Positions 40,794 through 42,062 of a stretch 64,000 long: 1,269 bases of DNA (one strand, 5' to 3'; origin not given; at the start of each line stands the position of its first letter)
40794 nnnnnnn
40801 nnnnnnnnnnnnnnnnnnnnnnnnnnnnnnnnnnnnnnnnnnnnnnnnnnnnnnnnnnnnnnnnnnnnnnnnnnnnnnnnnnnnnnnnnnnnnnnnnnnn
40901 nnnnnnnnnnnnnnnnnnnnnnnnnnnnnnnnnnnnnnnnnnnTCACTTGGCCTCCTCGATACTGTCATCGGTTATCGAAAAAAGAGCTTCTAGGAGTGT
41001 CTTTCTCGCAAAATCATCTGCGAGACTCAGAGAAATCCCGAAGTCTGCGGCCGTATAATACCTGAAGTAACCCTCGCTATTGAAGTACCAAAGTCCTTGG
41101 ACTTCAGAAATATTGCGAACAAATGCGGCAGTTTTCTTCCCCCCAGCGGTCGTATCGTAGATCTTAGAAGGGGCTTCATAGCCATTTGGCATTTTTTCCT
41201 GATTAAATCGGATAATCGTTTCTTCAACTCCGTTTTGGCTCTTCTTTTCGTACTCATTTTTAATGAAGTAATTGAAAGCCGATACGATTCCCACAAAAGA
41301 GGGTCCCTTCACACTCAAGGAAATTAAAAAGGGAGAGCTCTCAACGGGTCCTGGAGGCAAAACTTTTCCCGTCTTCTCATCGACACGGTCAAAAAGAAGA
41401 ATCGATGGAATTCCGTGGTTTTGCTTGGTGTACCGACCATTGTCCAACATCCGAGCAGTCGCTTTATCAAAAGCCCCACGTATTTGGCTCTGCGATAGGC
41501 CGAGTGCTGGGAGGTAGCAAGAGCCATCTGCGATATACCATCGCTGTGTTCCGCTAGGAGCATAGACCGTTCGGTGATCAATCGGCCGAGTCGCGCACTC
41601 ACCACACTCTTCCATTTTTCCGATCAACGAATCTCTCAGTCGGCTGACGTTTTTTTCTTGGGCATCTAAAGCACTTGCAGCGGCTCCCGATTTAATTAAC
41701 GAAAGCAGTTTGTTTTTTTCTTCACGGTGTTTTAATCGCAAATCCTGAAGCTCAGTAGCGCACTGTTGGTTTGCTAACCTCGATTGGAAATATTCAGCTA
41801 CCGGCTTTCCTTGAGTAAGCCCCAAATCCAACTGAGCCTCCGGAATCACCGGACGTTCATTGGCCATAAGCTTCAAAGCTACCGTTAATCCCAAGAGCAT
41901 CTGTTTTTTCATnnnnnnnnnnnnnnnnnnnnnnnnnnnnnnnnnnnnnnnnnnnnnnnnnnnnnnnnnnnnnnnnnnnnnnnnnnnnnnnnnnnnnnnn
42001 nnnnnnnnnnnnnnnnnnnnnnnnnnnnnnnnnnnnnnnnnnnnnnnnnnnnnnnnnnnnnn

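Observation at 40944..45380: Three uncharacterised envelope-protein genes spliced into a tightly coupled isoprenoid/purine gene array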

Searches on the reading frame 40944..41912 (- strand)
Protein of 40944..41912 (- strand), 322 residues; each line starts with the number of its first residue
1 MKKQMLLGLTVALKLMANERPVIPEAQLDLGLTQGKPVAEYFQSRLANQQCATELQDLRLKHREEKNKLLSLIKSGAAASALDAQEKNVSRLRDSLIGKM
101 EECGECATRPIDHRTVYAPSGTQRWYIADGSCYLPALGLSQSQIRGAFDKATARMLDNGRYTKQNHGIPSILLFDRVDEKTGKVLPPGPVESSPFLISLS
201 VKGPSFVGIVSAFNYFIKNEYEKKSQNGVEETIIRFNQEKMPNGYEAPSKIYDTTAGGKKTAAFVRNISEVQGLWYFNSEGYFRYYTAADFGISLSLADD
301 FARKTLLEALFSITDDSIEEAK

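Call 3: search_protein_families(library=pfam, proteins=[window:40944-41912:-], max_evalue=1)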
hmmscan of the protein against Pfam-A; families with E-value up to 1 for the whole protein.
window:40944-41912:- (322 aa): 1 family
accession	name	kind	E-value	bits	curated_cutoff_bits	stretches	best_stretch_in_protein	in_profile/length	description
PF12729.13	4HB_MCP_1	-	0.0091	16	27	1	50-103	109-162/181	Four helix bundle sensory module for signal transduction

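Call 4: search_protein_families(library=ncbifam, proteins=[window:40944-41912:-], max_evalue=1)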
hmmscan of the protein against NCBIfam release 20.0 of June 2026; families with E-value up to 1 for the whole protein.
window:40944-41912:- (322 aa): 0 families

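Call 7: find_homologous_proteins(query=window:40944-41912:-)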
Query window:40944-41912:- (322 aa): 19 proteins with E <= 0.001 among 4639 candidates.
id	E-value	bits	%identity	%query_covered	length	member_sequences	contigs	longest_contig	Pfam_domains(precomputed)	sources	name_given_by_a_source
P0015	5.4e-211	717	100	100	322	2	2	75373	-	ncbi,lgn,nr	ncbi:MAG: hypothetical protein EBQ92_06530 [Proteobacteria bacterium]|nr:hypothetical protein [Pseud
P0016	8.1e-194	660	91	100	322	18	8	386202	-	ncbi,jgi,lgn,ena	jgi:hypothetical protein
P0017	1.1e-180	617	85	100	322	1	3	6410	-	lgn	-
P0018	1.8e-177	607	83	100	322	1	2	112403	-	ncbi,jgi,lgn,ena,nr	ncbi:hypothetical protein EBT16_03150 [bacterium]|nr:hypothetical protein [bacterium]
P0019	8.7e-177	604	83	100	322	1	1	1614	-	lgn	-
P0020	6.0e-176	602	83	100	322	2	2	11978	-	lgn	-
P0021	4.6e-162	556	76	100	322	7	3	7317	-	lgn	-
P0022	2.0e-154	531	73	100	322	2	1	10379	-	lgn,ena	-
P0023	1.0e-151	522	72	100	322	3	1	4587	-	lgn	-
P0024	2.0e-151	521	72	100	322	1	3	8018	-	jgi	-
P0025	3.3e-150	517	72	100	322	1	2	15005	-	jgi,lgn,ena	-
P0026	1.9e-149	515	70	100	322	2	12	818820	-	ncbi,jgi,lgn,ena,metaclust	jgi:hypothetical protein|metaclust:\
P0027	3.4e-149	514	70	100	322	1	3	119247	-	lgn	-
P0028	2.4e-144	498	67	100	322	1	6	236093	-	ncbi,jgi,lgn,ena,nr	ncbi:MAG: hypothetical protein EB078_07545 [Proteobacteria bacterium]|nr:hypothetical protein [Pseud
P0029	3.8e-139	481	68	98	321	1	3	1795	-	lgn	-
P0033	4.1e-58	215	39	94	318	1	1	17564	-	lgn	-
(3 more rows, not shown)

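Call 8: find_encoding_contigs(protein=P0026, flank=10000, max_places=3)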
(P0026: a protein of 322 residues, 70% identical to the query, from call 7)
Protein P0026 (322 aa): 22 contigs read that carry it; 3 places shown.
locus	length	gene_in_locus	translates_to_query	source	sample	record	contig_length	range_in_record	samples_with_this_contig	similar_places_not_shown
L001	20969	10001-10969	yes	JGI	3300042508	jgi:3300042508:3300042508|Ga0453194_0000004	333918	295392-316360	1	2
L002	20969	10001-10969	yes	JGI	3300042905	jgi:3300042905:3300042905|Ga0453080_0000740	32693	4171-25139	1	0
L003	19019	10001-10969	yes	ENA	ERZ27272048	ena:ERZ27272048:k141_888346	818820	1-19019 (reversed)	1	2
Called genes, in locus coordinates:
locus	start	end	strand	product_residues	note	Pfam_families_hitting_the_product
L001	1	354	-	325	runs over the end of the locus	PF02653:BPD_transp_2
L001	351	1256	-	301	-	PF02653:BPD_transp_2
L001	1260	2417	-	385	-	PF13433:Peripla_BP_5, PF13458:Peripla_BP_6, PF01094:ANF_receptor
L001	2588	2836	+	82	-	PF02609:Exonuc_VII_S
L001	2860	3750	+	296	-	PF00348:polyprenyl_synt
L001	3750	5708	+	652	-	PF13292:DXP_synthase_N, PF00456:Transketolase_N (faint), PF02779:Transket_pyr, PF02780:Transketolase_C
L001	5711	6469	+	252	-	PF01728:FtsJ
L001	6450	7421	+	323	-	PF01734:Patatin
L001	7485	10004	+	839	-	-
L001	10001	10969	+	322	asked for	-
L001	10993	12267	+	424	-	PF00206:Lyase_1, PF10397:ADSL_C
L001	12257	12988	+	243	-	PF01259:SAICAR_synt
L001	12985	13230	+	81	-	PF02700:PurS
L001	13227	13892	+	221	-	PF07685:GATase_3, PF13507:GATase_5, PF01965:DJ-1_PfpI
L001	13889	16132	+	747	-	PF18072:FGAR-AT_linker, PF00586:AIRS, PF02769:AIRS_C, PF00586:AIRS, PF02769:AIRS_C (weak)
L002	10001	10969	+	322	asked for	-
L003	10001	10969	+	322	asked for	-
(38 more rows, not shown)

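Call 9: find_encoding_contigs(protein=P0033, flank=10000, max_places=3)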
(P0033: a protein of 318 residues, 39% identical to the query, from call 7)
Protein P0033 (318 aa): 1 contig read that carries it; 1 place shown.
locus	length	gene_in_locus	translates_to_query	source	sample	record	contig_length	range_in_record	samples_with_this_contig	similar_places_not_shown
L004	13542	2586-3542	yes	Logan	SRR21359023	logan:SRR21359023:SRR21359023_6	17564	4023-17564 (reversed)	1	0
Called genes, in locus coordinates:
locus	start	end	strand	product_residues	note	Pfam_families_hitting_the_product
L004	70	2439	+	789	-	-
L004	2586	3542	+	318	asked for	-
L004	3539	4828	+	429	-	PF00206:Lyase_1, PF10397:ADSL_C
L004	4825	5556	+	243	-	PF01259:SAICAR_synt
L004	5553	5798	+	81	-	PF02700:PurS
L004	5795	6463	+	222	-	PF07685:GATase_3, PF13507:GATase_5, PF00117:GATase (weak), PF01965:DJ-1_PfpI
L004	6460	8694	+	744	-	PF18072:FGAR-AT_linker, PF00586:AIRS, PF02769:AIRS_C, PF00586:AIRS, PF02769:AIRS_C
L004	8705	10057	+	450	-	PF13522:GATase_6, PF13537:GATase_7, PF00156:Pribosyltran (weak)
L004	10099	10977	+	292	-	PF06271:RDD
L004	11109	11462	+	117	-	PF01467:CTP_transf_like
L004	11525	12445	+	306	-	-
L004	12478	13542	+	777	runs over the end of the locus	PF07581:Glug (faint)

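Call 17: find_related_loci(query=A1, collection=genome_contigs, flank=10000)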
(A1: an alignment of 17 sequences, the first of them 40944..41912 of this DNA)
Query A1 (322 aa) in genome_contigs; peptide patterns used: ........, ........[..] (x = any residue, [..] = any of these).
57 stretches matched a pattern; 13 encode a relative of the query (tblastn E <= 1e-3); 12 distinct loci.
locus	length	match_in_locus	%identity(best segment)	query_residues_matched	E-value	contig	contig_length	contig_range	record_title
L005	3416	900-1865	76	1-322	5e-180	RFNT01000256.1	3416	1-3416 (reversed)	MAG: bacterium isolate LLD_281 Lanier.contig94271.3416bp, whole genome shotgun sequence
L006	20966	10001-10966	67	1-322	8e-155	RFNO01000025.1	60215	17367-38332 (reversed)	MAG: Proteobacteria bacterium isolate LLD_190 Lanier.contig11634.60215bp, whole genome shotgun sequence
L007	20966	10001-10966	91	1-322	0e+0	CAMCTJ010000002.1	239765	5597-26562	MAG: Bdellovibrio sp. ZAP7 isolate MsE-30jul19-49 genome assembly, contig: MsE-30jul19-C32, whole genome shotgun sequenc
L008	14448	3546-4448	40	16-318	8e-72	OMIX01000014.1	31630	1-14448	Deltaproteobacteria bacterium isolate AM_0619 genome assembly, contig: AM_0619_14, whole genome shotgun sequence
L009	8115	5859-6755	36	17-317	1e-60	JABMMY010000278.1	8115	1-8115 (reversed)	MAG: Deltaproteobacteria bacterium isolate bin.416 k141_4822386, whole genome shotgun sequence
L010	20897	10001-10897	35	17-317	7e-59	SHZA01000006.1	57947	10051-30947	MAG: Bdellovibrionales bacterium isolate Baikal-deep-G133 BACOMB-C2016, whole genome shotgun sequence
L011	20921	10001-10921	34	17-318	7e-49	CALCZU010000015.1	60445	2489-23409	MAG TPA_asm: uncultured Bdellovibrionales bacterium isolate SRR6231156_bin.99_CONCOCT_v1.1_MAG genome assembly, contig:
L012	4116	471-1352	33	16-310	3e-48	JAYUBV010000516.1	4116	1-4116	MAG: Pseudomonadota bacterium isolate GFS_6818 GFS_6818_515, whole genome shotgun sequence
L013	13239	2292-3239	30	7-320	4e-45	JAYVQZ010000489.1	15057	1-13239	MAG: Deltaproteobacteria bacterium isolate GL72_UP_metabinner_28 GL72_UP_metabinner_28_488, whole genome shotgun sequenc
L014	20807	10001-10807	33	16-310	2e-38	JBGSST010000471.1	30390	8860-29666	MAG: Bdellovibrionota bacterium isolate JTS-AC389 k141_323904, whole genome shotgun sequence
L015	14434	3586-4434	28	19-296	6e-34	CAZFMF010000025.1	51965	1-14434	MAG TPA_asm: uncultured Pseudobdellovibrionaceae bacterium isolate SRP287051_co1_153 genome assembly, contig: NODE_1234_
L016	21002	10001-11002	26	5-311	2e-33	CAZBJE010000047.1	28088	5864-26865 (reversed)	MAG TPA_asm: uncultured Pseudobdellovibrionaceae bacterium isolate SRP296810_co1_366 genome assembly, contig: NODE_1558_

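Call 19: predict_structure(alignment_id=A1)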
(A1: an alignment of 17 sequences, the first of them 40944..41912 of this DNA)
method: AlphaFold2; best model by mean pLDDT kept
length: 322 residues; sequences in the alignment: 17
mean_pLDDT: 89.3   pTM: 0.85
mean pLDDT of the five models: 89.3, 88.3, 87.9, 85.4, 84.8
residues with pLDDT >= 90: 233; 70-90: 65; 50-70: 7; < 50: 17
segments of 3 or more residues with pLDDT < 50: 1-17
pLDDT, mean of each block of 10 residues (from residue 1): 46 55 94 94 93 94 95 96 96 94 94 87 91 94 95 93 91 94 94 94 77 93 94 96 87 92 86 97 95 76 90 89 85
secondary structure, 60 per line:
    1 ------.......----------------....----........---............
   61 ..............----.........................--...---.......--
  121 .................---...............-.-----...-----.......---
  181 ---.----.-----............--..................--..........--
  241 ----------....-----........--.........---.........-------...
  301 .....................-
elements in order: H7-13 H30-33 H38-45 H49-74 H79-103 E106-108 E112-118 E121-133 H134-137 H141-155 E171-177 E195-206 E209-226 E229-238 E251-254 E260-267 E270-278 E282-290 H298-321

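Call 21: search_solved_structures(query=A1, max_evalue=10)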
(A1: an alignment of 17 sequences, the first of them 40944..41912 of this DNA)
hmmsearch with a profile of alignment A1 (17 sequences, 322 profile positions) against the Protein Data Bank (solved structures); distinct sequences matched with E-value up to 10: 2.
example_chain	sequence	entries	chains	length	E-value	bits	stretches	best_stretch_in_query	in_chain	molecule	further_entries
5h34_A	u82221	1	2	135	1.7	10.7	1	163-221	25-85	Methionine-tRNA ligase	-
4qhz_A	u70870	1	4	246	2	10.4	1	231-300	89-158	putative glycosyl hydrolase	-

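Call 39: search_protein_families(library=pfam, alignment_id=A1, max_evalue=1)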
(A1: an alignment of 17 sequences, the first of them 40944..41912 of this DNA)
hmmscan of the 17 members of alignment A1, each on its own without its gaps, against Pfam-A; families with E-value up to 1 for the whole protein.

A. member 1, window:40944-41912:- (322 aa): 1 family
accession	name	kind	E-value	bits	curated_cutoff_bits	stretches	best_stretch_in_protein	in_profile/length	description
PF12729.13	4HB_MCP_1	-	0.0091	16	27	1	50-103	109-162/181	Four helix bundle sensory module for signal transduction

B. families by the number of members that match (of 17 scanned): 14 families
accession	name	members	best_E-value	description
PF12729.13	4HB_MCP_1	6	0.0091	Four helix bundle sensory module for signal transduction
PF15665.10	FAM184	3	0.077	Family with sequence similarity 184, A and B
PF06401.16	Alpha-2-MRAP_C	2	0.074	Alpha-2-macroglobulin RAP, C-terminal domain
PF10545.15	MADF_DNA_bdg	2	0.29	Alcohol dehydrogenase transcription factor Myb/SANT-like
PF05859.17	Mis12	1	0.027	Mis12 protein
PF21173.2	DksA-like_N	1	0.053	DnaK suppressor protein-like, N-terminal domain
PF13873.12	Myb_DNA-bind_5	1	0.057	Myb/SANT-like DNA-binding domain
PF17109.10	Goodbye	1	0.065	fungal STAND N-terminal Goodbye domain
PF16881.10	LIAS_N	1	0.14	N-terminal domain of lipoyl synthase of Radical_SAM family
PF20442.3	BrxL_N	1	0.17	BREX system Lon protease-like protein BrxL N-terminal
PF07765.17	KIP1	1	0.17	KIP1-like protein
PF23338.1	PTHB1_hp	1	0.19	PTHB1 hairpin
PF01191.24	RNA_pol_Rpb5_C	1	0.21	RNA polymerase Rpb5, C-terminal domain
PF22773.1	Myo1_CA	1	0.35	Myosin-1, central acidic domain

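Call 44: search_protein_representatives(alignment_id=A1)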
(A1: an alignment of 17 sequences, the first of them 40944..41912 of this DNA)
Query: 17 sequences, 322 profile positions. Proteins with E-value up to 0.001 (for the whole library): 122; up to 1e-10: 112; up to 1e-30: 71. The best 122 are listed.
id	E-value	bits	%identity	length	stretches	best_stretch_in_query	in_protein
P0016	9.0e-181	616.3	-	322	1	1-322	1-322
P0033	9.5e-130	448.6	-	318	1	6-320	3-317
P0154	7.8e-90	317.5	-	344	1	7-320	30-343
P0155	1.4e-79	283.7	-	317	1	1-319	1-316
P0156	3.5e-78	279.2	-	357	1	12-315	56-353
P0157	2.2e-75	270.0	-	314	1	7-320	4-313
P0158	2.5e-74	266.5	-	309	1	5-320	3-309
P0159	3.1e-74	266.2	-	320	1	4-319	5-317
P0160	4.2e-68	246.0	-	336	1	14-316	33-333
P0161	6.4e-68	245.5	-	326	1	6-314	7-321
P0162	2.1e-67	243.8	-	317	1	2-315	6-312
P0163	3.7e-67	243.0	-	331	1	19-321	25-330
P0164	7.0e-67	242.0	-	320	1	5-316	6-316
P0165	6.4e-66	238.9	-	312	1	1-316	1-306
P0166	7.2e-66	238.7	-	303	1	11-315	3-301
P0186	1.6e-50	188.3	-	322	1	1-316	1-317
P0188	6.4e-49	183.0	-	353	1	7-315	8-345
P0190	1.4e-47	178.6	-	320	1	6-314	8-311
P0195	4.0e-46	173.8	-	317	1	3-312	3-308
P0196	8.8e-46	172.7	-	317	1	2-316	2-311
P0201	9.4e-42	159.5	-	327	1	4-319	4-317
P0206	8.9e-40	153.0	-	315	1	10-316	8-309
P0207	4.9e-39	150.5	-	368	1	15-317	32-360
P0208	5.8e-39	150.3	-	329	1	1-315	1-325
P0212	2.2e-36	141.8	-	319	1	4-299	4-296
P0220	1.5e-32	129.2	-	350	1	1-318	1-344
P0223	1.5e-30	122.7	-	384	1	7-316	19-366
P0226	1.8e-30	122.4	-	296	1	3-314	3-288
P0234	7.0e-23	97.4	-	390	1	8-295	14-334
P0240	2.7e-20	89.0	-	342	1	8-317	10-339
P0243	5.9e-18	81.3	-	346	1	13-313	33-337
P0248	3.7e-17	78.6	-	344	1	20-313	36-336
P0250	1.2e-16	77.0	-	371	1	49-299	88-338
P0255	2.8e-14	69.2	-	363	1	7-304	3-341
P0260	3.8e-12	62.2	-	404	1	32-311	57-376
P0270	3.6e-06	42.6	-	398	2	102-319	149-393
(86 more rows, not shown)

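Call 45: search_protein_families(library=pfam, proteins=[P0240, P0243, P0248, P0255, P0260, P0270, P0234, P0250, P0223, P0207], max_evalue=0.1)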
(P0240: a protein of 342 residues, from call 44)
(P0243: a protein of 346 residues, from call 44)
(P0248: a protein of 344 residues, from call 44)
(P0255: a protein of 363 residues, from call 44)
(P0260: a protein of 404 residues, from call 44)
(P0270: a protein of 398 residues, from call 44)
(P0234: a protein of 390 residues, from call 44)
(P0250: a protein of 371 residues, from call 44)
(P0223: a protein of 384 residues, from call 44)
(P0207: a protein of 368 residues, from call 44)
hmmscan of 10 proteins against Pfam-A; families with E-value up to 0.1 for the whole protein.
P0240 (342 aa): 0 families

P0243 (346 aa): 1 family
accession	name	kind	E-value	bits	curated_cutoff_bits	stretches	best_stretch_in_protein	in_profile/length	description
PF06034.16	DUF919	-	0.054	13.8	21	0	89-112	34-57/62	Nucleopolyhedrovirus protein of unknown function (DUF919)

P0248 (344 aa): 1 family
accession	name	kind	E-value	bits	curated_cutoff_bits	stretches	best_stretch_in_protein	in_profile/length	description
PF21216.2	PepQ_N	-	0.072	13.4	27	0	290-333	27-70/152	Xaa-Pro dipeptidase, N-terminal domain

P0255 (363 aa): 1 family
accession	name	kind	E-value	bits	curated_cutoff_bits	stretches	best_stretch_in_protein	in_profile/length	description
PF09929.15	DUF2161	-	0.055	14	27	0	30-102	29-100/118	Putative PD-(D/E)XK phosphodiesterase (DUF2161)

P0260 (404 aa): 0 families

P0270 (398 aa): 0 families

P0234 (390 aa): 0 families

P0250 (371 aa): 0 families

P0223 (384 aa): 0 families

P0207 (368 aa): 0 families

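Call 46: list_cluster_members(proteins=[P0154, P0160, P0188, P0207, P0223, P0240, P0255, P0260, P0270, P0234])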
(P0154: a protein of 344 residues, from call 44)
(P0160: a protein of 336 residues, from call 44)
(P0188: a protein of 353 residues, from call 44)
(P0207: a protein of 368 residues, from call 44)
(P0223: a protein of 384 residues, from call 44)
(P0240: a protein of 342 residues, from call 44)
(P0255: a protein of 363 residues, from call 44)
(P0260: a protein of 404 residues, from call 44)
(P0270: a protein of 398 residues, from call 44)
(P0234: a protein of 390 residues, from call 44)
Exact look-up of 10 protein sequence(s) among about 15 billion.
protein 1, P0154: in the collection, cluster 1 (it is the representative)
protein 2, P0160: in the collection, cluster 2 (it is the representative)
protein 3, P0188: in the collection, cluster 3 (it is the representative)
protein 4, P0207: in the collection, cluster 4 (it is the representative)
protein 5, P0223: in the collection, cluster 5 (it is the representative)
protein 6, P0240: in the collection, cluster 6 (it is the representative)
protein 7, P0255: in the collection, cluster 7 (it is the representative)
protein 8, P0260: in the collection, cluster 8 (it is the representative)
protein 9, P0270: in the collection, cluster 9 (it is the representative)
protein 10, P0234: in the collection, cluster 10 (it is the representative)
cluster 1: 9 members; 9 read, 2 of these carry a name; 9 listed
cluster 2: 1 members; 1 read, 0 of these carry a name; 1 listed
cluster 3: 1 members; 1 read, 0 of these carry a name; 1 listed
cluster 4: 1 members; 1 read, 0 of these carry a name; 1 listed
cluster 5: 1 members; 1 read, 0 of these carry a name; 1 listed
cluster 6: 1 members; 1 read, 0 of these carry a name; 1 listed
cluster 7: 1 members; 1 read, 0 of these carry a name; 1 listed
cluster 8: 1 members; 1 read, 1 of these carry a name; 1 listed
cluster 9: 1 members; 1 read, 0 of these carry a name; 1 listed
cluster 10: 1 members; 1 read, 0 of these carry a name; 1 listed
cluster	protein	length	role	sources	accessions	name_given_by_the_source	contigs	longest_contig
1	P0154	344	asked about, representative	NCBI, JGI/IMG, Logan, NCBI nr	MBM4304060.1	MAG: hypothetical protein FJ112_07000 [Deltaproteobacteria bacterium] | hypothetical protein [Deltaproteobacteria bacterium]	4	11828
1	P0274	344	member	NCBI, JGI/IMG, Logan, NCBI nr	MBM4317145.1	MAG: hypothetical protein FJ116_06660 [Deltaproteobacteria bacterium] | hypothetical protein [Deltaproteobacteria bacterium]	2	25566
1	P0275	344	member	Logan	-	-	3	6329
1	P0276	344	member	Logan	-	-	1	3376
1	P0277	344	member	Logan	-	-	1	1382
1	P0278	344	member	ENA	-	-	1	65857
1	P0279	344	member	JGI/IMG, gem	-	-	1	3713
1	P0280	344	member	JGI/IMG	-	-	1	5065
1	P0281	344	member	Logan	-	-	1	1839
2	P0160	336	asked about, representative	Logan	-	-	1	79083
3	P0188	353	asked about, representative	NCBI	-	-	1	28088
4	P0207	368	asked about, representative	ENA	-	-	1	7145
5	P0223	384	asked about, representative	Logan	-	-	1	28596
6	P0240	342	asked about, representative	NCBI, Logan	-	-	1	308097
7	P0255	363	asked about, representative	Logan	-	-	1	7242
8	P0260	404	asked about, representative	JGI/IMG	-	hypothetical protein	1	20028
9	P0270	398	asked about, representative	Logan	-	-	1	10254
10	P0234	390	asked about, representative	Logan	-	-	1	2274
